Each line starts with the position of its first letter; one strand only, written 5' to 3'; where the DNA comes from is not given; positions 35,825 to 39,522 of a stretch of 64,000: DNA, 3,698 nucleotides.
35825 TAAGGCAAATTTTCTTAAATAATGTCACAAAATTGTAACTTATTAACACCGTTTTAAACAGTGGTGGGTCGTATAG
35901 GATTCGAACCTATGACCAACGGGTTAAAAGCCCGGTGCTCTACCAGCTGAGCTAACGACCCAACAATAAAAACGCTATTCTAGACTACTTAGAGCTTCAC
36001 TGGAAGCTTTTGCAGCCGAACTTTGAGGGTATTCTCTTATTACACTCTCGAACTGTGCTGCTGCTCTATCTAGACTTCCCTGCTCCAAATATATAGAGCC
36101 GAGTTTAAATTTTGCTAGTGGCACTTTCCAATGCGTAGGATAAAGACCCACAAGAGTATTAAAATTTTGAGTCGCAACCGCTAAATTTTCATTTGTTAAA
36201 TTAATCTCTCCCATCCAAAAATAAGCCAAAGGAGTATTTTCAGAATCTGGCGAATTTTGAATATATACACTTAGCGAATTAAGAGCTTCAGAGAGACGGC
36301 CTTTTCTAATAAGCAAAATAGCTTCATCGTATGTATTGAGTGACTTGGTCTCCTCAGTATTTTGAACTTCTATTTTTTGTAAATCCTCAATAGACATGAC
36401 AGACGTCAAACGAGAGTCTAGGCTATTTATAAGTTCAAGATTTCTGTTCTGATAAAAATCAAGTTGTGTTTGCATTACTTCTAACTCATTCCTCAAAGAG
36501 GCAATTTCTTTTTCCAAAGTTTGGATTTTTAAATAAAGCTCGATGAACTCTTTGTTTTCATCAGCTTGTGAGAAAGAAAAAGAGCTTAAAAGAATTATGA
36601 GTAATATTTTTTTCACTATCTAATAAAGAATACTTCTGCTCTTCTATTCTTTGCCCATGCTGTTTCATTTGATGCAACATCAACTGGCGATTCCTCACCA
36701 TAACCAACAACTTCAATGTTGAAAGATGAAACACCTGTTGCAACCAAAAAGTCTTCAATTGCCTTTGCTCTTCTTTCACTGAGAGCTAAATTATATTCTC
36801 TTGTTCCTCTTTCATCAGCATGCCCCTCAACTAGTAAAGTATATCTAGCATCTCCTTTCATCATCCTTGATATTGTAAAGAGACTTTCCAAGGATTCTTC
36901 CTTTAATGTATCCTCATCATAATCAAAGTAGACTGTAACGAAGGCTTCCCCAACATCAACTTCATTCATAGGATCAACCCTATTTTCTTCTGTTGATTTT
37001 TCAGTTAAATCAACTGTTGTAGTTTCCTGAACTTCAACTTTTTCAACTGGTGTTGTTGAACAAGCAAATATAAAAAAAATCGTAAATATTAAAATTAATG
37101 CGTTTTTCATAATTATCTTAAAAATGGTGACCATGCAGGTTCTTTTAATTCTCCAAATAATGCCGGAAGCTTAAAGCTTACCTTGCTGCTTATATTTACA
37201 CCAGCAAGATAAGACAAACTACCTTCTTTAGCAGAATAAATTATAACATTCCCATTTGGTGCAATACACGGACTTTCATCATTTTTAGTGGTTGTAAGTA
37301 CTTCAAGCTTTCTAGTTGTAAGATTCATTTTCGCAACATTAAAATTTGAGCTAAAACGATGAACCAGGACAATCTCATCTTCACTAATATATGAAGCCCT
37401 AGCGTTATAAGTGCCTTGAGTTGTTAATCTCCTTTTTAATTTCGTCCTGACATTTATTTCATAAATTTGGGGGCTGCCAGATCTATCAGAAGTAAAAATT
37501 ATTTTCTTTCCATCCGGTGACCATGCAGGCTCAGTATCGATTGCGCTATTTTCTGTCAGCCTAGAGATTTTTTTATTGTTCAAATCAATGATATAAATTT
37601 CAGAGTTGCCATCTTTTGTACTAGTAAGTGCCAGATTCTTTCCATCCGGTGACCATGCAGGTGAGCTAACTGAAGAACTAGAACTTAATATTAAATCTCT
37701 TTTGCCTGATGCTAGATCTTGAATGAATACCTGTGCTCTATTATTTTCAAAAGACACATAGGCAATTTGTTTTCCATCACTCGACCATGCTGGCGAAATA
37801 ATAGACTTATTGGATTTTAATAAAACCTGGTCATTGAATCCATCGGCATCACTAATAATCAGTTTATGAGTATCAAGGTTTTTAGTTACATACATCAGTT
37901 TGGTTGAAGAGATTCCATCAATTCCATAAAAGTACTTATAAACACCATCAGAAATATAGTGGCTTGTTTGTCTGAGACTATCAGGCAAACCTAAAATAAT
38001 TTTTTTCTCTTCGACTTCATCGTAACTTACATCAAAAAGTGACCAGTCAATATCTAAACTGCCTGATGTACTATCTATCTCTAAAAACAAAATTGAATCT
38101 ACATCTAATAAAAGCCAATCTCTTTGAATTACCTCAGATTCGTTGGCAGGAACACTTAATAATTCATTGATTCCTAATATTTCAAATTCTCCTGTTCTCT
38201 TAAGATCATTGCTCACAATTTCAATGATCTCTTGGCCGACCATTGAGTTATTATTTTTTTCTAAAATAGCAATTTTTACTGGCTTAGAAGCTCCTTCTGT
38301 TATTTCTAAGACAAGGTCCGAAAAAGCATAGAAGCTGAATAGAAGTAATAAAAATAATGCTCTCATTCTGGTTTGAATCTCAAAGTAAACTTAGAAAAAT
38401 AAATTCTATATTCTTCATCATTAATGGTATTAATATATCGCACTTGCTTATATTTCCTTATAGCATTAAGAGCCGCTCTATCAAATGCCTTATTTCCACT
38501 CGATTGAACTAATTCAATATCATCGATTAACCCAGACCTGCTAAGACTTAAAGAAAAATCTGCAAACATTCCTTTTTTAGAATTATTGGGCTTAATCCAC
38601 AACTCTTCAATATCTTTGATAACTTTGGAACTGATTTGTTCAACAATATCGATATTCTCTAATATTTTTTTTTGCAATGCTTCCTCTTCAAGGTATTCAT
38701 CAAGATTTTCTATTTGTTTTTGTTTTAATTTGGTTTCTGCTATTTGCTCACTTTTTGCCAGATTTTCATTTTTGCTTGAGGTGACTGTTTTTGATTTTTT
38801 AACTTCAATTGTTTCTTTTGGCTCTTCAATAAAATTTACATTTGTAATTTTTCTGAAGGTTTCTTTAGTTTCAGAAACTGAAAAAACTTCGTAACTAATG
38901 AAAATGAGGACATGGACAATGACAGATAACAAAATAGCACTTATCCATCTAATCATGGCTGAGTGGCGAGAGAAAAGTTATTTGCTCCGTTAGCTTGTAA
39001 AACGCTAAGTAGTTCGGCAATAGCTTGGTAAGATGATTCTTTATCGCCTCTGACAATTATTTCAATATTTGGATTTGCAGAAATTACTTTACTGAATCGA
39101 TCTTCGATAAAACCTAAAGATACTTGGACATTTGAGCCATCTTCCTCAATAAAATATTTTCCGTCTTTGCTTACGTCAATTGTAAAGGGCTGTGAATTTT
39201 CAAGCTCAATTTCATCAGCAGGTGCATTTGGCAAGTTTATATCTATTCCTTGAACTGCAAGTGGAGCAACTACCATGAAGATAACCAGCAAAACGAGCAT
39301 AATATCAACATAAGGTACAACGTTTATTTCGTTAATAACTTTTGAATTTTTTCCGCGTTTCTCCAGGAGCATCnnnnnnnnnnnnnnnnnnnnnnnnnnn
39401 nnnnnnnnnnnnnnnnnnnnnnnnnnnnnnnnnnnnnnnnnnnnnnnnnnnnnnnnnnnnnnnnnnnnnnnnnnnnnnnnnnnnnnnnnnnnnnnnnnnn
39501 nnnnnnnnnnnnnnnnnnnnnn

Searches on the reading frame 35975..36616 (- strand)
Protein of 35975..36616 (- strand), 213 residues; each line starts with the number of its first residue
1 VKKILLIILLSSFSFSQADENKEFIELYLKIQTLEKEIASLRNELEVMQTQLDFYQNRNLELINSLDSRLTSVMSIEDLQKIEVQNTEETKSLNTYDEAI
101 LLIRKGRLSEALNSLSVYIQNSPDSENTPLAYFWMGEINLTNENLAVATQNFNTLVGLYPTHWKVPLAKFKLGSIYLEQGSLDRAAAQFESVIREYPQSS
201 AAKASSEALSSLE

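Call 36: search_protein_families(library=ncbifam, proteins=[window:35975-36616:-], max_evalue=1e-15)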
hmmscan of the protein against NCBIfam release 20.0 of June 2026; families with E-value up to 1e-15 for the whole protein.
window:35975-36616:- (213 aa): 2 families
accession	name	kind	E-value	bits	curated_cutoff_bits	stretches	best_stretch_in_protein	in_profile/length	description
TIGR02795.1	tol_pal_ybgF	equivalog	1e-22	80.9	90.1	1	94-208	4-118/119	tol-pal system protein YbgF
NF008068.0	PRK10803.1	equivalog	4.8e-17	62.8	383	1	92-211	142-262/263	cell division protein CpoB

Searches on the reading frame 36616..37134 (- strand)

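Call 37: search_protein_families(library=ncbifam, proteins=[window:36616-37134:-], max_evalue=1e-15)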
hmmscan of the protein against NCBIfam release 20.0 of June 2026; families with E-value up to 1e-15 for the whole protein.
window:36616-37134:- (172 aa): 10 families
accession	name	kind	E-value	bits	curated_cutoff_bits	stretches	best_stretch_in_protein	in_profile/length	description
TIGR02802.1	Pal_lipo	equivalog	1.3e-34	118.5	125.35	1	67-168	1-102/104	peptidoglycan-associated lipoprotein Pal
NF008067.1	PRK10802.1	equivalog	8.4e-28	97.4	261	1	12-168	9-169/171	peptidoglycan-associated lipoprotein Pal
NF053611.1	YiaD_Gzip_OmpA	equivalog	7e-25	87.9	175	1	67-169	103-205/206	YiaD family glycine zipper/OmpA-like lipoprotein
NF053612.1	anchor_PA1041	equivalog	2.5e-23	83.2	250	1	25-168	90-233/236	PA1041 family peptidoglycan-binding anchor lipoprotein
NF053613.1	OMP_toxin_LptF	equivalog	1.6e-21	77.2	400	1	64-168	139-243/256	lipotoxin F family OmpA-related lipoprotein LptF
NF053585.1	OMP_LP_YfiB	equivalog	1.8e-21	76.7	128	1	15-168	13-158/163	outer membrane lipoprotein YfiB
NF045787.1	OmpABordt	equivalog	6e-18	65.2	200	1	67-168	86-187/194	outer membrane protein OmpA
NF052230.1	T9SS_PorE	exception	6.4e-18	64.4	600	1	40-155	489-604/648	PorE family type IX secretion system protein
NF033763.1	exchanger_TraB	exception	8e-18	63.7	700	1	67-168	393-495/522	outer membrane exchange protein TraB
NF053607.1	CHU_0125_OmpA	equivalog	4.6e-16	58.5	620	1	57-168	520-634/639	CHU_0125 family OmpA-like outer membrane integrity protein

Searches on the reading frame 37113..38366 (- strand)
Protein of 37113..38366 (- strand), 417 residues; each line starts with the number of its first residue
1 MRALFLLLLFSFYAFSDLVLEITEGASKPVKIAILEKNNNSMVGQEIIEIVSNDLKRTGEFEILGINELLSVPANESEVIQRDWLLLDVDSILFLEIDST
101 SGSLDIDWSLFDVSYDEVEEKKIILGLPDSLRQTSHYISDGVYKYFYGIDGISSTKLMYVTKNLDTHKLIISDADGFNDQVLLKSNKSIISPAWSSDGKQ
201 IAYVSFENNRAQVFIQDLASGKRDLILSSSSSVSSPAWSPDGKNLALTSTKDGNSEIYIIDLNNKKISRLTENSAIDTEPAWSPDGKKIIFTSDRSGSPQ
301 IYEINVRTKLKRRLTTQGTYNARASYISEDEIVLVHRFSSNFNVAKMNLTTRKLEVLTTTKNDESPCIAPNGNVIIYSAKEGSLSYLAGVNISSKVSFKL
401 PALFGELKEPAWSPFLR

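Call 37: search_protein_families(library=ncbifam, proteins=[window:37113-38366:-], max_evalue=1e-15)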
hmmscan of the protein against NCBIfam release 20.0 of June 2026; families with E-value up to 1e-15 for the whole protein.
window:37113-38366:- (417 aa): 5 families
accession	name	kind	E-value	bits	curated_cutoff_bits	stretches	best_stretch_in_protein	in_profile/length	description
TIGR02800.1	propeller_TolB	equivalog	1.2e-120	403.3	343.15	1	11-413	4-418/418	Tol-Pal system beta propeller repeat protein TolB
NF002183.0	PRK01029.1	equivalog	2.2e-34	119.3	405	0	179-271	319-411/429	Tol-Pal system protein TolB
NF003124.0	PRK04043.1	equivalog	5.9e-34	117.6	428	1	2-403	2-410/419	Tol-Pal system protein TolB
NF053518.1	DipepPtdsDpp5Prph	equivalog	8e-20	70.9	900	0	233-374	197-354/655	dipeptidyl-peptidase Dpp5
NF033523.0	lasso_peptidase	equivalog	7e-16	58.1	400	0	188-251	89-152/638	Atxe2 family lasso peptide isopeptidase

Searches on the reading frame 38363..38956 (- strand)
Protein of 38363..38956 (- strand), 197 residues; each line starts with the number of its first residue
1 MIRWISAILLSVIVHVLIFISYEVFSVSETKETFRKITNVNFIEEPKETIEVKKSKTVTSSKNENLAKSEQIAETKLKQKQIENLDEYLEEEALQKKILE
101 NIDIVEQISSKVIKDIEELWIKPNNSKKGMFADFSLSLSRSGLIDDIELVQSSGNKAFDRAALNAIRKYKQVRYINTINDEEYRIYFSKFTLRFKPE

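Call 37: search_protein_families(library=ncbifam, proteins=[window:38363-38956:-], max_evalue=1e-15)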
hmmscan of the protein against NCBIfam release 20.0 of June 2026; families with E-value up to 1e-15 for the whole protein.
window:38363-38956:- (197 aa): 0 families

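Call 39: search_protein_families(library=pfam, proteins=[window:38363-38956:-], max_evalue=0.00001)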
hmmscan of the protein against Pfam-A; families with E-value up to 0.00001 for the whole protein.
window:38363-38956:- (197 aa): 2 families
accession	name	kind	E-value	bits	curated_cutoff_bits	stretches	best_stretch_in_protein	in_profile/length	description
PF13103.11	TonB_2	-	1.9e-09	37.9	22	1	110-171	6-67/85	TonB C terminal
PF03544.19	TonB_C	-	6.6e-07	30.1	24.6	1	135-194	21-77/79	Gram-negative bacterial TonB protein C-terminal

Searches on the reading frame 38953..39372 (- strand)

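Call 37: search_protein_families(library=ncbifam, proteins=[window:38953-39372:-], max_evalue=1e-15)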
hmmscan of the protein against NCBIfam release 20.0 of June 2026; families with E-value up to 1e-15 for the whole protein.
window:38953-39372:- (139 aa): 4 families
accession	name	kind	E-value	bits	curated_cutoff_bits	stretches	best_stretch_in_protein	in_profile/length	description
TIGR02801.1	tolR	equivalog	2e-34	119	127.3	1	13-138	2-129/129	protein TolR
NF008248.0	PRK11024.1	equivalog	3.9e-22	78.9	162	1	5-139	4-141/142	colicin uptake protein TolR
NF008429.0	PRK11267.1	equivalog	8.8e-19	67.9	216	1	3-130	5-127/141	TonB system transport protein ExbD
TIGR02803.1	ExbD_1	equivalog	2.4e-17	63.2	152.95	1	14-132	2-115/122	TonB system transport protein ExbD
